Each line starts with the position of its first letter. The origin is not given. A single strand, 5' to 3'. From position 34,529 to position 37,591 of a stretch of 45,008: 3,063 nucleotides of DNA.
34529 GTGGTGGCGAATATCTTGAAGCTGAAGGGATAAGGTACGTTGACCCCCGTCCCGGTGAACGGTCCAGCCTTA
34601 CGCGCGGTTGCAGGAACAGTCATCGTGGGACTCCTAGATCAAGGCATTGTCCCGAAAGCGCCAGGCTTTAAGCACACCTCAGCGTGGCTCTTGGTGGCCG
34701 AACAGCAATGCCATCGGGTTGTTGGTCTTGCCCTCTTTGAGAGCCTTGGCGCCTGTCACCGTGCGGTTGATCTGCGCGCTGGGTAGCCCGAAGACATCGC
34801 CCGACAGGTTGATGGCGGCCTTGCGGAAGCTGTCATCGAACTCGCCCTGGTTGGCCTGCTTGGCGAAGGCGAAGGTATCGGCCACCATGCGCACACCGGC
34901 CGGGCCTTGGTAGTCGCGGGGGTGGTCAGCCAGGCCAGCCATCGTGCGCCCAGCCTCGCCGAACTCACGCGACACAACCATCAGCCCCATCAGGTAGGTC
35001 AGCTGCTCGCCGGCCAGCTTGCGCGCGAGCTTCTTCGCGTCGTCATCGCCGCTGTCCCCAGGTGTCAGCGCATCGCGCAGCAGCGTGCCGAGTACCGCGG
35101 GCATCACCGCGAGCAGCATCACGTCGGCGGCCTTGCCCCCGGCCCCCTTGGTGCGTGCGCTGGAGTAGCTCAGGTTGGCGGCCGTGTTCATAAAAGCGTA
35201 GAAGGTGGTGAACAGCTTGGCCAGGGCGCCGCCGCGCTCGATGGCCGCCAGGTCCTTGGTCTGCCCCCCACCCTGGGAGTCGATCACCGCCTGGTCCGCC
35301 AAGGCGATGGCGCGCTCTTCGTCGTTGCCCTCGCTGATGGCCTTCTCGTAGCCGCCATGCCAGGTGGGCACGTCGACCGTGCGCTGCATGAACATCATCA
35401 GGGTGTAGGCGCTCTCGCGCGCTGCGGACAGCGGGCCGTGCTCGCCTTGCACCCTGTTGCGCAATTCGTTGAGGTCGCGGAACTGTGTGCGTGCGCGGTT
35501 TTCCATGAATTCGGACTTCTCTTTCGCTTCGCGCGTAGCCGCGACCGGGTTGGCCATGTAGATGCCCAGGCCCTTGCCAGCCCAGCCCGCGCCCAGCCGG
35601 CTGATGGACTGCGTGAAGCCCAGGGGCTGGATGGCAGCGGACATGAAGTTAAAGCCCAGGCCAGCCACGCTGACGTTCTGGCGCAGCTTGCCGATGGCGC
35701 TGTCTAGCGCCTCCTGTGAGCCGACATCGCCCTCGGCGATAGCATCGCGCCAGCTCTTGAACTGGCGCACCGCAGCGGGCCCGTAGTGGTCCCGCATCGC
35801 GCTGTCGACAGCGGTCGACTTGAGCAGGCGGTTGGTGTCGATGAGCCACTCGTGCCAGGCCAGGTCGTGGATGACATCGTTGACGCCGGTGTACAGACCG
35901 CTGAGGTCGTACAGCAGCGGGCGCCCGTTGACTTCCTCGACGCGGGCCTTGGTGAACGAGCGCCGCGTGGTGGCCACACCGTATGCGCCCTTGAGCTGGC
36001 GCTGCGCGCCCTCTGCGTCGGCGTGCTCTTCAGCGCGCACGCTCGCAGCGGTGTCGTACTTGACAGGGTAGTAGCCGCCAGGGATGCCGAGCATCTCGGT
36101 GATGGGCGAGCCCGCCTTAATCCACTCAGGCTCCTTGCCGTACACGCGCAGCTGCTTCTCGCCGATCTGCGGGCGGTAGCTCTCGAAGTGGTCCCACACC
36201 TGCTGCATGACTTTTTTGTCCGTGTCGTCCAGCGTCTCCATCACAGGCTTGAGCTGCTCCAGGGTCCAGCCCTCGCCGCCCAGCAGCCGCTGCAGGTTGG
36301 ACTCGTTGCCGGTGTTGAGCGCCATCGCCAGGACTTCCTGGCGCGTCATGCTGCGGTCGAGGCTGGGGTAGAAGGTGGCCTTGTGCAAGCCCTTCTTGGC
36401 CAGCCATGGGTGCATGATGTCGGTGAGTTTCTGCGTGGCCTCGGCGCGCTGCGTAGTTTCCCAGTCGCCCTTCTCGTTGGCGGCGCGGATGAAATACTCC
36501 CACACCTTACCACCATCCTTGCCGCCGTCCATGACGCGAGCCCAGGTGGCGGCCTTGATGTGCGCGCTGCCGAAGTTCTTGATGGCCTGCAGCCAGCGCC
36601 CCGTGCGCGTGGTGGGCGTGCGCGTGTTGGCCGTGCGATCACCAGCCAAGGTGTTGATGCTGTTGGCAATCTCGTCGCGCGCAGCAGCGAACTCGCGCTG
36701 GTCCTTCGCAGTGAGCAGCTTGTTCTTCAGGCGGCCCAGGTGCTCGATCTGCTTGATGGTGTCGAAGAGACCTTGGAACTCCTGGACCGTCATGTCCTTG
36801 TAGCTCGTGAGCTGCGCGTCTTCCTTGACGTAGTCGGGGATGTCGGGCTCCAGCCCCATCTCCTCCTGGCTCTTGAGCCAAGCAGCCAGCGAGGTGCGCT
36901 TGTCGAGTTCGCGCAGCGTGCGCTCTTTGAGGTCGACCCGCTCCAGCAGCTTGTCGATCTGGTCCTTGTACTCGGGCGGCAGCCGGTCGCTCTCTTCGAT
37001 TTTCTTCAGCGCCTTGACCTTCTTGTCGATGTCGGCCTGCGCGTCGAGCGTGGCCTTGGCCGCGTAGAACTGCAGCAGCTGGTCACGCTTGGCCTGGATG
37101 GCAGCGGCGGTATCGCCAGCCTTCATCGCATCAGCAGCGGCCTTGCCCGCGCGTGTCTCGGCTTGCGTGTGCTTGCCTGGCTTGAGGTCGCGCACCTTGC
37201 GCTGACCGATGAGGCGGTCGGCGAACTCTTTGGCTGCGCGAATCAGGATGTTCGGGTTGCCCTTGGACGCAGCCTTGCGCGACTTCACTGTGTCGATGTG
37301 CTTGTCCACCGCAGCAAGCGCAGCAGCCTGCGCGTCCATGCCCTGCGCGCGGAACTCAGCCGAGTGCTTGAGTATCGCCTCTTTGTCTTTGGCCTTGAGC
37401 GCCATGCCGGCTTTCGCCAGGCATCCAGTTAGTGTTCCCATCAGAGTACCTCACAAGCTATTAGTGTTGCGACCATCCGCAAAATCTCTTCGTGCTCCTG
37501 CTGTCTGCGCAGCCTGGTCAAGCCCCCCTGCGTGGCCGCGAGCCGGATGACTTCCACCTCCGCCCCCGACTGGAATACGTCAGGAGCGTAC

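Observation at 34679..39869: Uncharacterised six-gene block between the giant ejection protein and the tail fibre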

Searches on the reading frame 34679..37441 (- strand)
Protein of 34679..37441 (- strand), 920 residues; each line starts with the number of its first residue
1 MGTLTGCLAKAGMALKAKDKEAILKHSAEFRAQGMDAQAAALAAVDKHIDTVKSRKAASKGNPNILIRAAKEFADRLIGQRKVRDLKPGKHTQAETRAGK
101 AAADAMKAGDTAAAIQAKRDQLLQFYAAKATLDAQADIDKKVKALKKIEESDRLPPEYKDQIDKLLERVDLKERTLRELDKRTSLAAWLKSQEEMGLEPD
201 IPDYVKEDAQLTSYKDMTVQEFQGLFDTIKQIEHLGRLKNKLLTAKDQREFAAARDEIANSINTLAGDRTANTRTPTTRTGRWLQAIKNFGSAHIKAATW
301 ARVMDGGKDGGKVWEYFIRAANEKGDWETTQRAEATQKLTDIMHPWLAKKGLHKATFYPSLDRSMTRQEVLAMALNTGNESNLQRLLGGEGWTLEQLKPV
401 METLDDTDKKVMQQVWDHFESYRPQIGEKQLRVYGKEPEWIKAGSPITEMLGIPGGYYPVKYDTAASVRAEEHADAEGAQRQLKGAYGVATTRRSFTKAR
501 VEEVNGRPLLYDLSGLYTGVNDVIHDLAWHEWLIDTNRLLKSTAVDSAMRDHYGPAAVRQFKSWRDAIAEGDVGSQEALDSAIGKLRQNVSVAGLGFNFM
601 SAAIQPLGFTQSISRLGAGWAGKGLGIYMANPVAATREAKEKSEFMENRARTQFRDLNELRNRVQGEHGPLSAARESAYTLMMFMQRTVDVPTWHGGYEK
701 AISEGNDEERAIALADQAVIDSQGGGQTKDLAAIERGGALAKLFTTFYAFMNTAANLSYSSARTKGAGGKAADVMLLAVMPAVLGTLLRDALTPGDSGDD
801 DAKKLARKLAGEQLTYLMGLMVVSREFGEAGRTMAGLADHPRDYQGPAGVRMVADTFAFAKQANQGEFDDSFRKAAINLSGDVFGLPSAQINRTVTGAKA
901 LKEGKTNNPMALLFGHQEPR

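Call 5: search_protein_families(library=pfam, proteins=[window:34679-37441:-], max_evalue=0.1)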
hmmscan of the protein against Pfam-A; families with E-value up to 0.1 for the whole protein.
window:34679-37441:- (920 aa): 0 families

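Call 6: search_protein_families(library=phrogs, proteins=[window:34679-37441:-], max_evalue=0.01)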
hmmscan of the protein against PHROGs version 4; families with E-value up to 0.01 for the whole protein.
window:34679-37441:- (920 aa): 1 family
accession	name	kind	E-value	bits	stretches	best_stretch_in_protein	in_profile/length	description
phrog_9880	-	unknown function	7.5e-256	853.8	1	29-909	1301-2213/2231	-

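Call 10: search_dna_similar(query=window:34679-37441:-, collection=phages, mode=protein, max_rows=40)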
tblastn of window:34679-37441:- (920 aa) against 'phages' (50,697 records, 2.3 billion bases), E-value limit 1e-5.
Records with a match: 47; places in all: 47; records where one place covers at least 80% of the query: 35.
Best place of each record, by identity: <60% 47.
By first word of the organism name: Xanthomonas 15; Vibrio 6; Bordetella 5; Pseudomonas 5; Caudoviricetes 4; Caulobacter 4; Octadecabacter 1; Microcystis 1; Xylella 1; Nostoc 1; and 4 more.
By host as written in the record: - 15; Xanthomonas albilineans CFBP2523 6; Xanthomonas citri 4; Caulobacter vibrioides CB15 3; Vibrio splendidus 3; Bordetella bronchiseptica 2; Pseudomonas fluorescens UFV 041 2; Caulobacter vibrioides 1; and 11 more.
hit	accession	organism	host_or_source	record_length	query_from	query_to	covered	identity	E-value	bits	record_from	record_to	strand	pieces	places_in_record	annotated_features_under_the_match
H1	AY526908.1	Bordetella phage BMP-1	-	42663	60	920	94%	59.6%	0e+0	992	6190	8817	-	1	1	none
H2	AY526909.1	Bordetella phage BIP-1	-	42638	60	920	94%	59.6%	0e+0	992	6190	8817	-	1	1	none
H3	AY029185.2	Bordetella phage BPP-1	-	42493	60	920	94%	59.6%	0e+0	992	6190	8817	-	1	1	bbp10: Bbp10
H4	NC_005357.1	Bordetella phage BPP-1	Bordetella bronchiseptica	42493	60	920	94%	59.6%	0e+0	992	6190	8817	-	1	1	crystallin beta/gamma motif-containing protein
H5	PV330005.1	Bordetella phage vB_BbrP_003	Bordetella bronchiseptica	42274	60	920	94%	59.2%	0e+0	987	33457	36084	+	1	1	hypothetical protein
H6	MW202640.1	Caudoviricetes sp.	Manatee Spring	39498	52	920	94%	53.0%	0e+0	890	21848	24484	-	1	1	crystallin beta/gamma motif-containing protein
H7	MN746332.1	Caulobacter phage SR18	Caulobacter vibrioides CB15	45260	57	915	93%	42.3%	0e+0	614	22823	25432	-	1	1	hypothetical protein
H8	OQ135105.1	Caulobacter phage BL94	Caulobacter vibrioides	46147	57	915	93%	42.3%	0e+0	614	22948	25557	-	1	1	BL94_gp037c: lysis protein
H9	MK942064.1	Caulobacter phage Jess A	Caulobacter vibrioides CB15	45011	57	915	93%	42.3%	0e+0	614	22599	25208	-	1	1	lysis protein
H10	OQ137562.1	Caulobacter phage RapA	Caulobacter vibrioides CB15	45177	57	915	93%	42.3%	0e+0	614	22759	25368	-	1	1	RapA_gp039c: lysis protein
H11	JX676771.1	Pseudomonas phage AF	soil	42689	55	904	92%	30.2%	3e-85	306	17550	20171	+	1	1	hypothetical protein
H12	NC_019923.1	Pseudomonas phage AF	soil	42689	55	904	92%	30.2%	3e-85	306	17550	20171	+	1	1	hypothetical protein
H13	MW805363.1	Octadecabacter Antarctic BD virus 1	Octadecabacter sp. strain IceBac 419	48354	70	915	92%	29.4%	6e-77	281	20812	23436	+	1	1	lysin containing a beta/gamma crystallin motif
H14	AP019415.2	Pseudomonas phage HU1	Pseudomonas lactis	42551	71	914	92%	29.4%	2e-84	303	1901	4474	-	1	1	hypothetical protein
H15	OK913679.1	Xanthomonas phage JUN5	Grand Junction Colorado WWTP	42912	71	915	92%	27.3%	6e-59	226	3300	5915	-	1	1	hypothetical protein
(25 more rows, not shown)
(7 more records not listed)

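Call 13: get_annotated_region(hit=H6, flank=9000)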
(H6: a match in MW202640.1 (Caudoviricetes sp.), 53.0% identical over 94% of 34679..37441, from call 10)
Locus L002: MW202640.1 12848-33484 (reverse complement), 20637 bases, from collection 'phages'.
description: Podoviridae sp. isolate ctEw122, complete genome.
organism: Caudoviricetes sp. (NCBI taxid 2832643)
taxonomy: Viruses; Duplodnaviria; Heunggongvirae; Uroviricota; Caudoviricetes
host: -; source: Manatee Spring; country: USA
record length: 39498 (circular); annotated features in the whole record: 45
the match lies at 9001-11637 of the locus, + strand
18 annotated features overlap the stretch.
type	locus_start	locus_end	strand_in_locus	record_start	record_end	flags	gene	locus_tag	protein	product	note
CDS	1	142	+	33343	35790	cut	-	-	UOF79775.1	phage stabilization protein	-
CDS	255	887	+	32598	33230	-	-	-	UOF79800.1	hypothetical protein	-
CDS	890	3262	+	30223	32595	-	-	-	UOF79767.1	peptidase family M23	-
CDS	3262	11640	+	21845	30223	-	-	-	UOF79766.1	crystallin beta/gamma motif-containing protein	-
CDS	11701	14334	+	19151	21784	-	-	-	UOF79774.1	tail fiber protein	-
CDS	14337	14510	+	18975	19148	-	-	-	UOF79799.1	hypothetical protein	-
CDS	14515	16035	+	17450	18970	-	-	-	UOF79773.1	tail collar domain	-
CDS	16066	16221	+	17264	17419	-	-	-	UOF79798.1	hypothetical protein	-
CDS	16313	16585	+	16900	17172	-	-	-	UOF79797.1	cupin 2-like protein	-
CDS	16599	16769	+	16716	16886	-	-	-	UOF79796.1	hypothetical protein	-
CDS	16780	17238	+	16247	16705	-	-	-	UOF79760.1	peptidase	-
CDS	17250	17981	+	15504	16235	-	-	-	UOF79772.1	lysozyme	-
CDS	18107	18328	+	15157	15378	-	-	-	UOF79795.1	lipoprotein lppm proteiN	-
CDS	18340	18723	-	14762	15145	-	-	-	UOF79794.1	orF1-encoded proteiN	-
CDS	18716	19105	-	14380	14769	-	-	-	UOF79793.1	type III secretion system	-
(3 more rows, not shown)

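Call 14: get_annotated_region(hit=H7, flank=9000)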
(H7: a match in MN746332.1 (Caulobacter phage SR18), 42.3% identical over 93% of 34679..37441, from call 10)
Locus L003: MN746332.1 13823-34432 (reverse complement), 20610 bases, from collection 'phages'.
description: Caulobacter phage SR18, complete genome.
organism: Caulobacter phage SR18 (NCBI taxid 2759119)
taxonomy: Viruses; Duplodnaviria; Heunggongvirae; Uroviricota; Caudoviricetes; Rauchvirus
host: Caulobacter vibrioides CB15; source: -; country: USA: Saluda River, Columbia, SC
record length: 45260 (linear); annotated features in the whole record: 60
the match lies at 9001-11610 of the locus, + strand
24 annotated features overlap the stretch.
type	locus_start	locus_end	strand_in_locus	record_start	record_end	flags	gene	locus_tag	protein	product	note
CDS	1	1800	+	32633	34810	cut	-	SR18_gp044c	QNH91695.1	hypothetical protein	-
CDS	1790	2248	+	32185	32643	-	-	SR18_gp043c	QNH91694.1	hypothetical protein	-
CDS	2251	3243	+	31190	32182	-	-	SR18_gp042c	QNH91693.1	hypothetical protein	-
CDS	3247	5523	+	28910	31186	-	-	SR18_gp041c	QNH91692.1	lysis protein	-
CDS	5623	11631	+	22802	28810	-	-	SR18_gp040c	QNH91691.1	hypothetical protein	-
CDS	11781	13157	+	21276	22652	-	-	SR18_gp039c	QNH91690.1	hypothetical protein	-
CDS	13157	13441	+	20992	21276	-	-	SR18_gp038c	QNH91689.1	hypothetical protein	-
CDS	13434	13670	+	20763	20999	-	-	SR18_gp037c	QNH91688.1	hypothetical protein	-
CDS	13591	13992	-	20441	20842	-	-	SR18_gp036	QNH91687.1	hypothetical protein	-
CDS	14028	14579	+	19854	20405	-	-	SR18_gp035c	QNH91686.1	secretion activator protein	secretion activator protein (ACLAME 244)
CDS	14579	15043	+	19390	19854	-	-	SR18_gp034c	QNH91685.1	hypothetical protein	-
CDS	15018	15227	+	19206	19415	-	-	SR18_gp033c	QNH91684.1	hypothetical protein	-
CDS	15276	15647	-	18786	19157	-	-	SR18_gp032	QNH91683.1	hypothetical protein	-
CDS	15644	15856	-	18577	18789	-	-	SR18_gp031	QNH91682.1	hypothetical protein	-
CDS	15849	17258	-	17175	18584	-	-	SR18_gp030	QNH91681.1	DNA helicase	-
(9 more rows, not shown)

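Call 15: get_annotated_region(hit=H11, flank=9000)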
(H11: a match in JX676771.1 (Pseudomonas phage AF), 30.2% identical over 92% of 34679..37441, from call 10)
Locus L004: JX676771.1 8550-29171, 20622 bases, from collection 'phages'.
description: Pseudomonas phage AF, complete genome.
organism: Pseudomonas phage AF (NCBI taxid 1235689)
taxonomy: Viruses; Duplodnaviria; Heunggongvirae; Uroviricota; Caudoviricetes
host: -; source: soil; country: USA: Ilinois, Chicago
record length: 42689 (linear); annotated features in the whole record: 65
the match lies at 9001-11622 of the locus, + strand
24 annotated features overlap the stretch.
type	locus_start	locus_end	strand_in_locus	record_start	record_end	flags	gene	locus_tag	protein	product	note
CDS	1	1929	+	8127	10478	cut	-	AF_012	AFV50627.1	hypothetical protein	-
CDS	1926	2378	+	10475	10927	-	-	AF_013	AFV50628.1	putative internal virion protein A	-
CDS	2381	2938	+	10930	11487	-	-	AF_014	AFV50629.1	putative internal virion protein B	-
CDS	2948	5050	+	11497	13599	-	-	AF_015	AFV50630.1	putative structural lysozyme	-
CDS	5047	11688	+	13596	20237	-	-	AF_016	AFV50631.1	hypothetical protein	-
CDS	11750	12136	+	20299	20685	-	-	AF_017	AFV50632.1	putative class I holin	-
CDS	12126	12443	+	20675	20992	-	-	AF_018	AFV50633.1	putative class I holin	-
CDS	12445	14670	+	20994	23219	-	-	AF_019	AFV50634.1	putative tail spike protein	-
CDS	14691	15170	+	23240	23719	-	-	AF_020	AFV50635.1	putative endolysin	-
CDS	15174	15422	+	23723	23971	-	-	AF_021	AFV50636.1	putative Rz-like protein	-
CDS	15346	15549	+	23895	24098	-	-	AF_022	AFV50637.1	putative Rz1-like protein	-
CDS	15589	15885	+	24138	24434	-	-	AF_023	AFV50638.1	hypothetical protein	-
CDS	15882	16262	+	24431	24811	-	-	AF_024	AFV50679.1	hypothetical protein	-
CDS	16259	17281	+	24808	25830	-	-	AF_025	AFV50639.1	hypothetical protein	-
CDS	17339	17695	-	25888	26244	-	-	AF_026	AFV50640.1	hypothetical protein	-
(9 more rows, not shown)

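Call 20: search_protein_families(library=padloc, proteins=[window:34679-37441:-], max_evalue=0.1)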
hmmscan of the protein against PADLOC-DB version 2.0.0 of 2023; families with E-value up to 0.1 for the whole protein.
window:34679-37441:- (920 aa): 2 families
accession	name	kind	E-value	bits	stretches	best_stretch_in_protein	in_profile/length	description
PDLC04512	PDC-M20B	-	0.013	12.6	0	407-437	32-62/302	-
PDLC00305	PtuA1|PtuA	-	0.034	11.5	0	337-421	263-351/392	AAA ATPase domain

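Call 21: search_protein_families(library=ncbifam, proteins=[window:34679-37441:-], max_evalue=0.1)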
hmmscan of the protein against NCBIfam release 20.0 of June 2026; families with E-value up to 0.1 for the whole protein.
window:34679-37441:- (920 aa): 0 families

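Call 63: find_related_loci(query=window:34679-37441:-, collection=viral_contigs, flank=10000)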
Query window:34679-37441:- (920 aa) in viral_contigs; peptide patterns used: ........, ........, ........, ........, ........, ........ (x = any residue, [..] = any of these).
155 stretches matched a pattern; 153 encode a relative of the query (tblastn E <= 1e-3); the best 80 are kept; 80 distinct loci.
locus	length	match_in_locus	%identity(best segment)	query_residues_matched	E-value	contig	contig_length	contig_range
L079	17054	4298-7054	77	1-919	0e+0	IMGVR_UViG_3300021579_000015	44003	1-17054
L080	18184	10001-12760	72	1-920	0e+0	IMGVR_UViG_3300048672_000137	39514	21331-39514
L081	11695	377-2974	73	56-918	0e+0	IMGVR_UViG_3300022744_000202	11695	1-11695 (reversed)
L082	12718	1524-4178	66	47-920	0e+0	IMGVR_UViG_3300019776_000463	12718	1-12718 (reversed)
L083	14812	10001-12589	64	64-920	0e+0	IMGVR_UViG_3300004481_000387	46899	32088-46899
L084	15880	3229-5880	63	39-920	0e+0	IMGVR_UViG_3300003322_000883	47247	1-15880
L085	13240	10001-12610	60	57-920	0e+0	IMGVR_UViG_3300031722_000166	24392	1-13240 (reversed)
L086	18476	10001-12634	60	57-920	0e+0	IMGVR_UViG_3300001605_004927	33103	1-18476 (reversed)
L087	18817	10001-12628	60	60-920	0e+0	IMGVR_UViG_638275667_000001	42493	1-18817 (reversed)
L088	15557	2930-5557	60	57-920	0e+0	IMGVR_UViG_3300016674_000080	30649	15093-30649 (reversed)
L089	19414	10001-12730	58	26-919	0e+0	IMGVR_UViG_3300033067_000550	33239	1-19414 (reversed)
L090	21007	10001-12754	58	19-918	0e+0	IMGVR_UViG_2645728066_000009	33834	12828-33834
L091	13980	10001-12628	60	57-920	0e+0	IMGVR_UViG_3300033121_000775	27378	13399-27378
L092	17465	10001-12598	63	55-920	0e+0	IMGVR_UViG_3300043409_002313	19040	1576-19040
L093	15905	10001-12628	59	57-920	0e+0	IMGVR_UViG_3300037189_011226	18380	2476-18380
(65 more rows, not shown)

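Call 67: search_protein_families(library=pfam, proteins=[L080:7611-7958:+, L080:7962-8336:+, L080:8340-9269:+, L080:9272-10000:+, L079:1803-2099:+, L079:2102-3538:+], max_evalue=0.1)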
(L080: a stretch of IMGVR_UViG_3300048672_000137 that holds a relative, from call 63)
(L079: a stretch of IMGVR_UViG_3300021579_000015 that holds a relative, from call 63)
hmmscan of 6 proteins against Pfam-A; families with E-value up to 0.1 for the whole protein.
L080:7611-7958:+ (115 aa): 0 families

L080:7962-8336:+ (124 aa): 0 families

L080:8340-9269:+ (309 aa): 0 families

L080:9272-10000:+ (242 aa): 2 families
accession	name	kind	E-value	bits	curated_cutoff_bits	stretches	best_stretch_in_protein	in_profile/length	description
PF20550.3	DUF6764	-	0.00018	21.8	27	1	23-89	58-124/164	Family of unknown function (DUF6764)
PF04643.17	Motilin_assoc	-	0.00042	20.6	22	0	35-57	27-49/59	Motilin/ghrelin-associated peptide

L079:1803-2099:+ (98 aa): 0 families

L079:2102-3538:+ (478 aa): 0 families

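Call 68: search_protein_families(library=phrogs, proteins=[L080:7611-7958:+, L080:7962-8336:+, L080:8340-9269:+, L080:9272-10000:+, L079:1803-2099:+, L079:2102-3538:+], max_evalue=0.01)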
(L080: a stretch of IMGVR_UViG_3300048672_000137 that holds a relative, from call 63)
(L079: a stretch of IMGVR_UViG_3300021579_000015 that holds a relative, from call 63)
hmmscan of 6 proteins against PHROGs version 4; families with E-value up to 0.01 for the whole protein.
L080:7611-7958:+ (115 aa): 0 families

L080:7962-8336:+ (124 aa): 1 family
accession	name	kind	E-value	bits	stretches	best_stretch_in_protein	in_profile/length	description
phrog_3758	-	head and packaging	9.7e-12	46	1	1-121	1-137/140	virion structural protein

L080:8340-9269:+ (309 aa): 1 family
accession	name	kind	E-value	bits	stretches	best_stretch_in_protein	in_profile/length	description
phrog_13925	-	unknown function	1.4e-28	100.7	1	36-308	366-639/640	-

L080:9272-10000:+ (242 aa): 1 family
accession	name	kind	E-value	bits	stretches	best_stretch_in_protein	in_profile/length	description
phrog_33438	-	unknown function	0.0069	17.1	0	112-126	4-18/47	-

L079:1803-2099:+ (98 aa): 0 families

L079:2102-3538:+ (478 aa): 0 families

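Call 69: search_dna_similar(query=L080:7962-8336:+, collection=phages, mode=protein, max_evalue=0.01, max_rows=30)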
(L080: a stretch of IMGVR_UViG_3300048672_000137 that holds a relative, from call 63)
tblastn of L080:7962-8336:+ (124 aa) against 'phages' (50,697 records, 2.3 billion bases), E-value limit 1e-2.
No match.
